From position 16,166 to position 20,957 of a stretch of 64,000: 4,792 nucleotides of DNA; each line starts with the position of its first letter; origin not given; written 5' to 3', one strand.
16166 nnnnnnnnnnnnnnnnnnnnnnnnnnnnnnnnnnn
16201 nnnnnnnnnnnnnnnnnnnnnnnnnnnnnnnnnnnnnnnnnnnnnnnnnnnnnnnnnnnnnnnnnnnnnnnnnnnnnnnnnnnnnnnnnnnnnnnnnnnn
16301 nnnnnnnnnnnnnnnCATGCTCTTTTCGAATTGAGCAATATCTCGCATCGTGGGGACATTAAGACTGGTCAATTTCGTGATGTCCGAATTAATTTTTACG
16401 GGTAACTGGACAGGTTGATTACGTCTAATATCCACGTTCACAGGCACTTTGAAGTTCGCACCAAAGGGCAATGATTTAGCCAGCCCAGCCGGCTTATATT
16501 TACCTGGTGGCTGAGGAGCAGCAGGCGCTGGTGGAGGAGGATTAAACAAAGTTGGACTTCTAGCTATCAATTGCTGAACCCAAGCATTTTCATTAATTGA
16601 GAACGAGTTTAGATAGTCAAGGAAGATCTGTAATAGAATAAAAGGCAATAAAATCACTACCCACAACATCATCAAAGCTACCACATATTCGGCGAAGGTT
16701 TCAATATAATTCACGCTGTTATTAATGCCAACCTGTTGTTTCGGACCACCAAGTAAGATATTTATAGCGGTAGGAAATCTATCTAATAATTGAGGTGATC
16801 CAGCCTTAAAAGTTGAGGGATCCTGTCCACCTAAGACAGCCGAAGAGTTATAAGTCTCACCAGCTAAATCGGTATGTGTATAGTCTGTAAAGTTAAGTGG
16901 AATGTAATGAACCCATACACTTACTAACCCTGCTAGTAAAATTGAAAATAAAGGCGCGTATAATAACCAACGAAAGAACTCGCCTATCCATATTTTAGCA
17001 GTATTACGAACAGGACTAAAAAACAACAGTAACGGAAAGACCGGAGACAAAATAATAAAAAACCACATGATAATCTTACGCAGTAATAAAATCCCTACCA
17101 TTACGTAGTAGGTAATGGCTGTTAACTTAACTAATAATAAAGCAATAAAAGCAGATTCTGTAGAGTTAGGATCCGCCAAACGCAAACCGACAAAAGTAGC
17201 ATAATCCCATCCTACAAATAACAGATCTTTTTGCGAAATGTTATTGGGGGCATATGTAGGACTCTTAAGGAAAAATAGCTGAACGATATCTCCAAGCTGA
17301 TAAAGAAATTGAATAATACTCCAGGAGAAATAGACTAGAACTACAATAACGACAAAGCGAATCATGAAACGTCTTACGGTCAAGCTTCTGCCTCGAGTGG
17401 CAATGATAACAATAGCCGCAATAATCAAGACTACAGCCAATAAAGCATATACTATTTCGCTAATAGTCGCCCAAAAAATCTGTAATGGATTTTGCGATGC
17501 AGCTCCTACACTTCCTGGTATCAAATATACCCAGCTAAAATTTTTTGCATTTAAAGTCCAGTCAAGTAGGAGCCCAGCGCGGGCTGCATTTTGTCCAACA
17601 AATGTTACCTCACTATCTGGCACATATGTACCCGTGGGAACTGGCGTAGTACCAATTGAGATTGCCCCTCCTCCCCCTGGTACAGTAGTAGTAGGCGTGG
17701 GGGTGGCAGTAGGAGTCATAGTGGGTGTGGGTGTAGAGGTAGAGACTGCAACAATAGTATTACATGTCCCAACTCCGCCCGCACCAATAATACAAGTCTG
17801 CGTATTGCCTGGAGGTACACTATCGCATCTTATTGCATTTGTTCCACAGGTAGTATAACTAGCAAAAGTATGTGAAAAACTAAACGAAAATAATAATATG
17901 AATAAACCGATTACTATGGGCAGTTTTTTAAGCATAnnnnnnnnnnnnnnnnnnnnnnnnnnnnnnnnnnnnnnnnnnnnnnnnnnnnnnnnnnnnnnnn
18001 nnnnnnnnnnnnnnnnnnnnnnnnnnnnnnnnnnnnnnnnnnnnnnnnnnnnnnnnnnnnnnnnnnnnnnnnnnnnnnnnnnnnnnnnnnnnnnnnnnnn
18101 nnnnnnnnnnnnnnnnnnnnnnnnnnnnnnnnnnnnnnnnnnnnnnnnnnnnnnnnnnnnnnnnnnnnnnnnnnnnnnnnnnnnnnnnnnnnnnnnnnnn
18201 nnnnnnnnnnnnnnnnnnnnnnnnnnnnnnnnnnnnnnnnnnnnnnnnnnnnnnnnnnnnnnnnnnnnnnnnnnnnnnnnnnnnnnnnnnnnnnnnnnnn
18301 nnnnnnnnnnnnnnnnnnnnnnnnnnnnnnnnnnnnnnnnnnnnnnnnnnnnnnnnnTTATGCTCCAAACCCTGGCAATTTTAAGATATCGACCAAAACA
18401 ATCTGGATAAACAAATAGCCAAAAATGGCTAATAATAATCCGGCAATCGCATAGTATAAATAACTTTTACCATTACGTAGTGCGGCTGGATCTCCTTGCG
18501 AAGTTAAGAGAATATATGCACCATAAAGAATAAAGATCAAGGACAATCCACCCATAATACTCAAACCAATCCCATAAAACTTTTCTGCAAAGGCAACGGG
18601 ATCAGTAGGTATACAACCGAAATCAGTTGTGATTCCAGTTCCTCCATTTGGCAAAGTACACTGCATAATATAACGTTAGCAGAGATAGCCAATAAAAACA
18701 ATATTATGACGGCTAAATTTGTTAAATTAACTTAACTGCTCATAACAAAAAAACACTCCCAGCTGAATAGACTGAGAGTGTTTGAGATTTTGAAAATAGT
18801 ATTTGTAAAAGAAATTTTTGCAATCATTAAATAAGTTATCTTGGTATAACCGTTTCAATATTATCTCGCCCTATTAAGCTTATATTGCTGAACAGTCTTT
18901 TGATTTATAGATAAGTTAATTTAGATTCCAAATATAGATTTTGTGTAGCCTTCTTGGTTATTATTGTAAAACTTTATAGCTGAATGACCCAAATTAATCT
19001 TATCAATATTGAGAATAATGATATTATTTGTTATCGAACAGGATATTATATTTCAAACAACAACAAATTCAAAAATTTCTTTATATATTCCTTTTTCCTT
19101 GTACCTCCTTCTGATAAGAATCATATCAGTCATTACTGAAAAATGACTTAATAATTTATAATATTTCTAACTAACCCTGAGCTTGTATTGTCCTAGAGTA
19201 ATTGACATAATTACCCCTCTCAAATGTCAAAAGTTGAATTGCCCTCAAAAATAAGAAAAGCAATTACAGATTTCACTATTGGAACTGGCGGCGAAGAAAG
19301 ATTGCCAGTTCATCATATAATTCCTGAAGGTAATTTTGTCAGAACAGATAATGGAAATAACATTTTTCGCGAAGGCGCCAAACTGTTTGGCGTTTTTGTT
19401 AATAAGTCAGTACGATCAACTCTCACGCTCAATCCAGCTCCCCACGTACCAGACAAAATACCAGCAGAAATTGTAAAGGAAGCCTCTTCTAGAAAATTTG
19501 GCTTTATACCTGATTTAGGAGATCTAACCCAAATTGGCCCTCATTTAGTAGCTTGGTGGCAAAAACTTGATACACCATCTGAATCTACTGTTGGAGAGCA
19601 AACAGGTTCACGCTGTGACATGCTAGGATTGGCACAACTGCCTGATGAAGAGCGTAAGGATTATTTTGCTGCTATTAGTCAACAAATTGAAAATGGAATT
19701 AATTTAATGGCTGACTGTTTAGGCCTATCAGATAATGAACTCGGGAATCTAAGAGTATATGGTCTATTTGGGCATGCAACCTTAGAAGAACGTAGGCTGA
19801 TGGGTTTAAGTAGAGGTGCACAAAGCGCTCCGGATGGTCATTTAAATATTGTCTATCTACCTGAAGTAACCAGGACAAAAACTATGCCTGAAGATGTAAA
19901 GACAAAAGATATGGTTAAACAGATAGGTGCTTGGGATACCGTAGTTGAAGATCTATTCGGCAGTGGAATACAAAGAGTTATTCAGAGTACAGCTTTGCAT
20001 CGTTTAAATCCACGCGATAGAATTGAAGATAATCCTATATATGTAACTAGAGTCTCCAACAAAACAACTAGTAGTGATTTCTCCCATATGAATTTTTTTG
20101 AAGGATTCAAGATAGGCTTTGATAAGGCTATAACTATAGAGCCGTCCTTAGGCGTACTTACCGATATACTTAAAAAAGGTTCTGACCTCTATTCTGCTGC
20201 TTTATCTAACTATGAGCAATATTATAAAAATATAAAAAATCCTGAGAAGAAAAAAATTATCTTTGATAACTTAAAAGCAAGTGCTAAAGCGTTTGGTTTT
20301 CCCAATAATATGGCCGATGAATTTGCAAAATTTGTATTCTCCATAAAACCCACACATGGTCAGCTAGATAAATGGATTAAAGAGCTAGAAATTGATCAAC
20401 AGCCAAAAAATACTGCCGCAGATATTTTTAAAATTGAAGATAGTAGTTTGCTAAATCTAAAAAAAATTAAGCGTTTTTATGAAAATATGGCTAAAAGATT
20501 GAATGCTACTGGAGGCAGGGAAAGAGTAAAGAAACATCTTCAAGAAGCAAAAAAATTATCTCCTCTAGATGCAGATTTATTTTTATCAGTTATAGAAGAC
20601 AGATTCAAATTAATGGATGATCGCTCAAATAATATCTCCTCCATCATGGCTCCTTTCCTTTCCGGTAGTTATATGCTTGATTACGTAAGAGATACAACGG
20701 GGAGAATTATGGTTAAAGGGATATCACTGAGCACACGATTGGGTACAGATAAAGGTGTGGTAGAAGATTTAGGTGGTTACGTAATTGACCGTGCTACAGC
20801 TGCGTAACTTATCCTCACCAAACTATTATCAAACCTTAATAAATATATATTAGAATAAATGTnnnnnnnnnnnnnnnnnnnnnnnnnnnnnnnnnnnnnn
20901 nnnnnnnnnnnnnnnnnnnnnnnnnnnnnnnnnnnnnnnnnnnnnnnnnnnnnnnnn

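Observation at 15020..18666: Pilin-like, small TM and VirB6-like trio with no cognate T4SS ATPase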

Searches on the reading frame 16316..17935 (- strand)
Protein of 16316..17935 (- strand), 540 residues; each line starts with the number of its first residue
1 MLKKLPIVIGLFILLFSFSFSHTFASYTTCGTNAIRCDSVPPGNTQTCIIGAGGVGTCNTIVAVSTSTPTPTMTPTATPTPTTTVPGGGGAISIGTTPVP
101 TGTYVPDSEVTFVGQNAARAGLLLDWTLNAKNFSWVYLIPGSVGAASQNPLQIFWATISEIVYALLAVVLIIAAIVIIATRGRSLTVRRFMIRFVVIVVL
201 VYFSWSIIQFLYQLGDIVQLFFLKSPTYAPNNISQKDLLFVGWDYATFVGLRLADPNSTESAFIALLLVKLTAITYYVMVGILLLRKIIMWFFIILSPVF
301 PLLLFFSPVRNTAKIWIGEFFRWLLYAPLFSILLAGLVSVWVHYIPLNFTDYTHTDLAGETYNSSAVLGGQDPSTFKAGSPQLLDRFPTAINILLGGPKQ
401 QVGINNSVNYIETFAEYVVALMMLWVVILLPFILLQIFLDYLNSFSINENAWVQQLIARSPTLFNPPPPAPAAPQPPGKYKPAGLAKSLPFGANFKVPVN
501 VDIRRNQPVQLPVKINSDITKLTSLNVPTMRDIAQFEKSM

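Call 48: search_protein_families(library=pfam, alignment_id=A4, max_evalue=0.01)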
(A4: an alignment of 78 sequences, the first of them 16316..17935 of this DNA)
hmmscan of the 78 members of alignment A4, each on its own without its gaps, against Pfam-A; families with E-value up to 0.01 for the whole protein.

A. member 1, window:16316-17935:- (540 aa): 1 family
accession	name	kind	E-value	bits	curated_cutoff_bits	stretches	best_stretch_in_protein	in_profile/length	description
PF04610.19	TrbL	-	4.3e-05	23.8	25.9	1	189-344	26-183/215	TrbL/VirB6 plasmid conjugal transfer protein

B. families by the number of members that match (of 78 scanned): 2 families
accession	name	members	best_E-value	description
PF04610.19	TrbL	30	1.1e-05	TrbL/VirB6 plasmid conjugal transfer protein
PF04956.18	TrbC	1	0.00087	TrbC/VIRB2 pilin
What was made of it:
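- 16541..17644 (-): VirB6-like membrane domain (aa 98-465) with five long hydrophobic helices. PF04610 gives E 4.3e-5 (aa 189-344 against model positions 26-183) and is the only recurring family, hit by 30 of 78 orthologues (call 48).
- PF04610 is the only recurring family, hit by 30 of 78 orthologues (call 48).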

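Call 49: search_solved_structures(query=A4, max_evalue=10)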
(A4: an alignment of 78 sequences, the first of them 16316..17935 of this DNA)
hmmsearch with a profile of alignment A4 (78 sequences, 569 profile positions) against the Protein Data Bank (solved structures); distinct sequences matched with E-value up to 10: 5.
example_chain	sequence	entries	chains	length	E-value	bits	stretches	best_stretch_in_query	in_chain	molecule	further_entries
9r1k_A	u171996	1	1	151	1.5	10.6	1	461-547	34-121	sc-apCC-4-A7F-1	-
9cfs_A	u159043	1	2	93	1.6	10.6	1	423-505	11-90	Long regulatory protein rop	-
9lv4_A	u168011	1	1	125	3.3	9.5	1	487-552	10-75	Minibinder tw1102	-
5cwg_A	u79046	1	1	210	6.1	8.6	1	455-552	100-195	Designed helical repeat protein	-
9qwr_A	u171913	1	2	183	8.6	8.1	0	449-561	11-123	MICOS complex subunit MIC60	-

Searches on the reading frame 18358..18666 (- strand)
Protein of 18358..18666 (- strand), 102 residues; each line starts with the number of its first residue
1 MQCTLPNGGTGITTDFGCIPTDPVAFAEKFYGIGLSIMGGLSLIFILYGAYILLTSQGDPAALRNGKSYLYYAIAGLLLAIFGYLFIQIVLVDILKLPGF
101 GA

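Call 3: search_protein_families(library=pfam, proteins=[window:18358-18666:-], max_evalue=1)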
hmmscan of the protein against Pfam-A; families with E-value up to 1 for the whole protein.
window:18358-18666:- (102 aa): 3 families
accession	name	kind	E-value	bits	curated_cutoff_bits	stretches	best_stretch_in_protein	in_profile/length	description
PF18895.5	T4SS_pilin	-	0.00064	20.2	26.6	1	35-82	17-63/71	Type IV secretion system pilin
PF08592.16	Anthrone_oxy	-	0.25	12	27.3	1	31-85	5-54/106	Anthrone oxygenase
PF20712.2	CyanoTRADDas_TM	-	0.6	10.7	24.3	0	37-79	15-58/68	Cyanobacterial TRADD-N associated 2-Transmembrane domain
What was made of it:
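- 18358..18666 (-): VirB2/T4SS_pilin-like protein of 102 aa. It has two conserved N-terminal Cys (C3, C18), two TM helices and no signal peptide. PF18895 gives E 6.4e-4 in the window copy (call 3).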

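Call 36: search_protein_families(library=ncbifam, proteins=[window:18358-18666:-], max_evalue=0.01)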
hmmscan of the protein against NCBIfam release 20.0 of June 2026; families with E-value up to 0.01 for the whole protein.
window:18358-18666:- (102 aa): 1 family
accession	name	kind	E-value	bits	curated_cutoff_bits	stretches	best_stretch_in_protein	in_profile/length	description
NF045849.1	ICE_MMCAP2_0565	equivalog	0.0059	16.3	40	1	28-92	14-78/80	Mbov_0395 family pilin-like conjugal transfer protein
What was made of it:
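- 18358..18666 (-): NCBIfam gives a weak hit to an ICE pilin-like family (call 36).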

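Call 47: search_protein_families(library=pfam, alignment_id=A3, max_evalue=0.01)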
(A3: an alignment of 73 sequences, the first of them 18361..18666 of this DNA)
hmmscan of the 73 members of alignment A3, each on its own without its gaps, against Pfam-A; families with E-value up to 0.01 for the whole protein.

A. member 1, window:18361-18666:- (102 aa): 1 family
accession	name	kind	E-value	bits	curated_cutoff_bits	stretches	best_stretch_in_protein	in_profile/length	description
PF18895.5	T4SS_pilin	-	0.00064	20.2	26.6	1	35-82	17-63/71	Type IV secretion system pilin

B. families by the number of members that match (of 73 scanned): 7 families
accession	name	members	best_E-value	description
PF18895.5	T4SS_pilin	69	6e-08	Type IV secretion system pilin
PF19607.4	DUF6112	8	0.00052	Family of unknown function (DUF6112)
PF04956.18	TrbC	3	0.0013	TrbC/VIRB2 pilin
PF06800.18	Sugar_transport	3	0.0018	Sugar transport protein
PF01554.23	MatE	1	0.0074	MatE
PF00324.27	AA_permease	1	0.0099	Amino acid permease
PF00746.26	Gram_pos_anchor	1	0.0099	LPXTG cell wall anchor motif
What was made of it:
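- The same two T4SS families recur across dozens of orthologues with no competing family (calls 47, 48).
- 18358..18666 (-): 69 of 73 orthologues hit PF18895 and 3 hit PF04956 TrbC/VirB2 (call 47).
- On T4SS_pilin (PF18895) / VirB2-like: Of 73 orthologues, 69 match at E<=0.01 (best 6e-8), and 3 also match PF04956 TrbC/VirB2 (call 47).
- PF04956 is hit by 3 (call 47).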

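Call 50: search_solved_structures(query=A3, max_evalue=10)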
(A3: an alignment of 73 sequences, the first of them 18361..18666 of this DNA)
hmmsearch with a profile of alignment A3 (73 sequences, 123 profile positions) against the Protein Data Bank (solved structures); distinct sequences matched with E-value up to 10: 32.
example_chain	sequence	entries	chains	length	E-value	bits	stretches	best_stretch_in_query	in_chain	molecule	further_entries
9l8l_R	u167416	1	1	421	0.018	18.1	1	43-97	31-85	Beta-2 adrenergic receptor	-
6ni3_R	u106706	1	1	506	0.025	17.6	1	47-97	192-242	Endolysin,Beta-2 adrenergic receptor chimera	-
3sn6_R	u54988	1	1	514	0.026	17.5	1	47-97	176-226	Endolysin,Beta-2 adrenergic receptor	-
4lde_A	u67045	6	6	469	0.037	17.1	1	47-97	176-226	Lysozyme, Beta-2 adrenergic receptor | Endolysin,Beta-2 adrenergic receptor,Beta-2 adrenergic receptor chimera | Endolysin,Beta-2 adrenergic receptor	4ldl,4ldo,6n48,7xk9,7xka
8w1v_A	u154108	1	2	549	0.043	16.9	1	43-97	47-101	Beta-2 adrenergic receptor,Endolysin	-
6mxt_A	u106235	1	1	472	0.043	16.9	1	47-97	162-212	Endolysin, Beta-2 adrenergic receptor chimera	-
4qkx_A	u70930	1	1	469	0.047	16.7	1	47-96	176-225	Beta-2 adrenergic receptor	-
5jqh_A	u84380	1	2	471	0.059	16.4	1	47-97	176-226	Endolysin,Beta-2 adrenergic receptor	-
7bz2_R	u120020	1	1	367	0.26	14.3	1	43-96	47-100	Beta2 adrenergic receptor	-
7dhi_R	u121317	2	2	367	0.26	14.3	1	43-96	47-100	Beta-2 adrenergic receptor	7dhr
9lw5_R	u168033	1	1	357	0.32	14.1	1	43-97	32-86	Beta-2 adrenergic receptor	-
2r4r_A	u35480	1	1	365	0.33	14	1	43-97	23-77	Beta-2 adrenergic receptor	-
3kj6_A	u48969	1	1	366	0.33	14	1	43-97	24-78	Beta-2 adrenergic receptor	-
8uo1_R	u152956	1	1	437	0.42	13.7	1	43-97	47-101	Beta-2 adrenergic receptor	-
3d4s_A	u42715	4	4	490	0.51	13.4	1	43-97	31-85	Beta-2 adrenergic receptor/T4-lysozyme chimera | Beta-2 adrenergic receptor, Lysozyme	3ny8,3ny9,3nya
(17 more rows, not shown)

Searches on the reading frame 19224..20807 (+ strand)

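Call 3: search_protein_families(library=pfam, proteins=[window:19224-20807:+], max_evalue=1)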
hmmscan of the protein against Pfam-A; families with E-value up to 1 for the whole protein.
window:19224-20807:+ (527 aa): 2 families
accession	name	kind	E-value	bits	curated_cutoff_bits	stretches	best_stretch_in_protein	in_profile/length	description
PF09549.16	RE_Bpu10I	-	0.094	12.7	25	1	409-474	147-212/218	Bpu10I restriction endonuclease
PF10374.15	EST1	-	0.19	12.6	25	1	379-431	16-68/135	Telomerase activating protein Est1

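Call 36: search_protein_families(library=ncbifam, proteins=[window:19224-20807:+], max_evalue=0.01)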
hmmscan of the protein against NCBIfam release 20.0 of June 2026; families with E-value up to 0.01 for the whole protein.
window:19224-20807:+ (527 aa): 0 families
